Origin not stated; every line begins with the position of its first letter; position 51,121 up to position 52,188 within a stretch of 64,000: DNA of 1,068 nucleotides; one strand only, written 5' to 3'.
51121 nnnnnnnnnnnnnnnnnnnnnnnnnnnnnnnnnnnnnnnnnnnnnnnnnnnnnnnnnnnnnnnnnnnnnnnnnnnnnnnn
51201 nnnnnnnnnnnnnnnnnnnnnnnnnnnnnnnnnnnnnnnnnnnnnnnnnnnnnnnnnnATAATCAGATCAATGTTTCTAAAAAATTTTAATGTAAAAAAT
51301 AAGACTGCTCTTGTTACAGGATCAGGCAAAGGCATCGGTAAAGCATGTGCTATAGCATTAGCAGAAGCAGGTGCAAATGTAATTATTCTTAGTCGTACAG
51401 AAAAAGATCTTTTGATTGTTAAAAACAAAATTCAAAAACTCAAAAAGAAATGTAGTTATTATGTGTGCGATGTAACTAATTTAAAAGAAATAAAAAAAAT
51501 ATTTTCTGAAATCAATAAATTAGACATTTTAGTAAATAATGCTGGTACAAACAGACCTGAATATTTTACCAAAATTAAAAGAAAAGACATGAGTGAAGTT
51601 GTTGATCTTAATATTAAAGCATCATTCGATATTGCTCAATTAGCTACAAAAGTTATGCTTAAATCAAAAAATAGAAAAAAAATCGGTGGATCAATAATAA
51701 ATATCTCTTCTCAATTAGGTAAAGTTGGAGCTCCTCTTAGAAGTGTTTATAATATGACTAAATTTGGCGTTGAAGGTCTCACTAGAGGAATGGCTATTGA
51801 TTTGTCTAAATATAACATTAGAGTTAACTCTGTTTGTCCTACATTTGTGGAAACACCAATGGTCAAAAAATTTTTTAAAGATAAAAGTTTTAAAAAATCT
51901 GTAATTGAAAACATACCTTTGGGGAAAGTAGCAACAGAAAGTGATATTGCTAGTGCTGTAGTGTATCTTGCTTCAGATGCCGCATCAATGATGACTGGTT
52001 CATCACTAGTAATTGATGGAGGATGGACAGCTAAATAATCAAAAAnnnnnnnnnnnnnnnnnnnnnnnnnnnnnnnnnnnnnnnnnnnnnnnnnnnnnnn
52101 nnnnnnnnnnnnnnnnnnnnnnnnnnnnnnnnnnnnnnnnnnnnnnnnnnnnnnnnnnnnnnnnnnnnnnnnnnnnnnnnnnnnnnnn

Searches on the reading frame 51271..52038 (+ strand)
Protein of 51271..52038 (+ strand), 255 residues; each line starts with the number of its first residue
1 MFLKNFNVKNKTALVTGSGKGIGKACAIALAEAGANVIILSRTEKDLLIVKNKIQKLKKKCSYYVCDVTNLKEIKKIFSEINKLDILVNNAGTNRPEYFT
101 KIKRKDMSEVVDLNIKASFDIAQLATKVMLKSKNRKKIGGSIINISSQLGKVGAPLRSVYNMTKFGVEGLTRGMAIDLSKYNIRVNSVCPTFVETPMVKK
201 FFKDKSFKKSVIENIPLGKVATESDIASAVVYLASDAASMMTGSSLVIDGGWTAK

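Call 33: search_solved_structures(query=window:51271-52038:+, max_evalue=1e-30)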
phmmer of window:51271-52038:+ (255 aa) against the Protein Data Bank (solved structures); distinct sequences matched with E-value up to 1e-30: 66 (the best 60 are shown).
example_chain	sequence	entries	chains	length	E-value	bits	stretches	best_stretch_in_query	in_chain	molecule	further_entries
2c07_A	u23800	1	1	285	4.5e-41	144.3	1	9-252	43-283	3-OXOACYL-(ACYL-CARRIER PROTEIN) REDUCTASE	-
4j2h_A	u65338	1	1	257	1e-40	143.1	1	6-254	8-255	Short chain alcohol dehydrogenase-related dehydrogenase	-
3sj7_A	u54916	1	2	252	4e-40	141.2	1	10-252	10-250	3-oxoacyl-(Acyl-carrier-protein) reductase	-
3osu_A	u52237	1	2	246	8.7e-40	140.1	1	10-252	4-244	3-oxoacyl-[acyl-carrier-protein] reductase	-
3f9i_A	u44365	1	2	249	1e-37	133.3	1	8-252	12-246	3-oxoacyl-[acyl-carrier-protein] reductase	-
6y4d_A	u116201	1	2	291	1.6e-37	132.7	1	4-253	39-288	short-chain dehydrogenase/reductase (SDR)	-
1vl8_A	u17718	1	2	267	2.1e-37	132.3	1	5-254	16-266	Gluconate 5-dehydrogenase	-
5ff9_A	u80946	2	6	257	4.2e-37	131.3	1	4-253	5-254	Noroxomaritidine/Norcraugsodine Reductase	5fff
5feu_A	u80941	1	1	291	6.5e-37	130.7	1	4-253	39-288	Noroxomaritidine/Norcraugsodine Reductase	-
4wjz_A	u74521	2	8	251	7.4e-37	130.5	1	6-252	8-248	3-oxoacyl-[acyl-carrier-protein] reductase FabG | 3-oxoacyl-[acyl-carrier protein] reductase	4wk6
3rro_A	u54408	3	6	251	1e-36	130.1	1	6-252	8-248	3-ketoacyl-(acyl-carrier-protein) reductase | 3-oxoacyl-[acyl-carrier protein] reductase | 3-oxoacyl-[acyl-carrier-protein] reductase FabG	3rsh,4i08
3op4_A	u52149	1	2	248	1.1e-36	130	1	6-252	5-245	3-oxoacyl-[acyl-carrier protein] reductase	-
4z9y_A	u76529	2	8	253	1.3e-36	129.7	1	1-254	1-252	2-deoxy-D-gluconate 3-dehydrogenase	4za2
4jro_A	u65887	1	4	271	1.5e-36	129.5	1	7-252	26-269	FabG protein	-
5end_A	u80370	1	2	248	2.1e-36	129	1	6-252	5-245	3-oxoacyl-[acyl-carrier-protein] reductase FabG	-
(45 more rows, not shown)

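Call 35: search_protein_families(library=pfam, proteins=[window:51271-52038:+], max_evalue=0.00001)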
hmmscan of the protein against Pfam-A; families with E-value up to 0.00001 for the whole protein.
window:51271-52038:+ (255 aa): 4 families
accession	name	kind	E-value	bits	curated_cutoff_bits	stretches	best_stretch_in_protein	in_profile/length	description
PF13561.12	adh_short_C2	-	6.6e-60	203.1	27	1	20-253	6-236/236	Enoyl-(Acyl carrier protein) reductase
PF00106.31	adh_short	-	5.2e-53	179.9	26.6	1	11-205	1-194/195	short chain dehydrogenase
PF08659.16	KR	-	4.4e-10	40.2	22.6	1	12-161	2-150/180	KR domain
PF23441.1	SDR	-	3.2e-06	27.2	27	0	9-251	6-254/258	SDR-like rossmann domain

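Call 37: search_protein_families(library=ncbifam, proteins=[window:51271-52038:+], max_evalue=1e-10)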
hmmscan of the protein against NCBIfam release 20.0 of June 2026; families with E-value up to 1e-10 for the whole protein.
window:51271-52038:+ (255 aa): 210 families (the best 25 are shown)
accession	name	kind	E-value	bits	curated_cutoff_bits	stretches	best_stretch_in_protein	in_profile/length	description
NF005559.1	PRK07231.1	subfamily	2.6e-61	207.3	215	1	8-253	2-248/249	glucose 1-dehydrogenase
TIGR01830.1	3oxo_ACP_reduc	equivalog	4.2e-58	196.9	297.75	1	13-251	1-237/239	3-oxoacyl-[acyl-carrier-protein] reductase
NF052558.1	MBtsdlDhBudC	equivalog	1.1e-55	188.9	270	1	9-254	2-243/250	meso-2,3-butanediol dehydrogenase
NF009466.0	PRK12826.1-2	subfamily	4e-55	187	222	1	9-253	2-245/248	3-oxoacyl-ACP reductase FabG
NF005446.0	PRK07035.1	equivalog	2.3e-54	184.3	373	1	4-253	5-254/255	SDR family oxidoreductase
NF004818.0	PRK06172.1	equivalog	3.5e-54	183.8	336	1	7-254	4-252/253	SDR family oxidoreductase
NF006070.0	PRK08213.1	subfamily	4.9e-54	183.6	279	1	3-254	5-258/259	gluconate 5-dehydrogenase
TIGR01963.1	PHB_DH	subfamily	5.7e-54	183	307.05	1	11-255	2-255/255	3-hydroxybutyrate dehydrogenase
NF004778.0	PRK06124.1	equivalog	7.8e-54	182.8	303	1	3-254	4-254/256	SDR family oxidoreductase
NF005309.0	PRK06841.1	subfamily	1.3e-53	182.2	286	1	4-254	9-254/255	GolD/DthD family dehydrogenase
NF004198.0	PRK05653.1-3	equivalog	2.3e-53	181.2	296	1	8-252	5-246/248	3-oxoacyl-ACP reductase FabG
NF004791.0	PRK06138.1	equivalog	2.8e-53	180.8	312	1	8-254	3-251/252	SDR family oxidoreductase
NF009093.0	PRK12429.1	subfamily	8.9e-53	179.2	258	1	7-255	2-259/259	3-hydroxybutyrate dehydrogenase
NF009384.0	PRK12743.1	equivalog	1.2e-52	178.7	264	1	8-253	4-248/258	SDR family oxidoreductase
NF005873.0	PRK07814.1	equivalog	1.3e-52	178.8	346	1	1-253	1-252/263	SDR family oxidoreductase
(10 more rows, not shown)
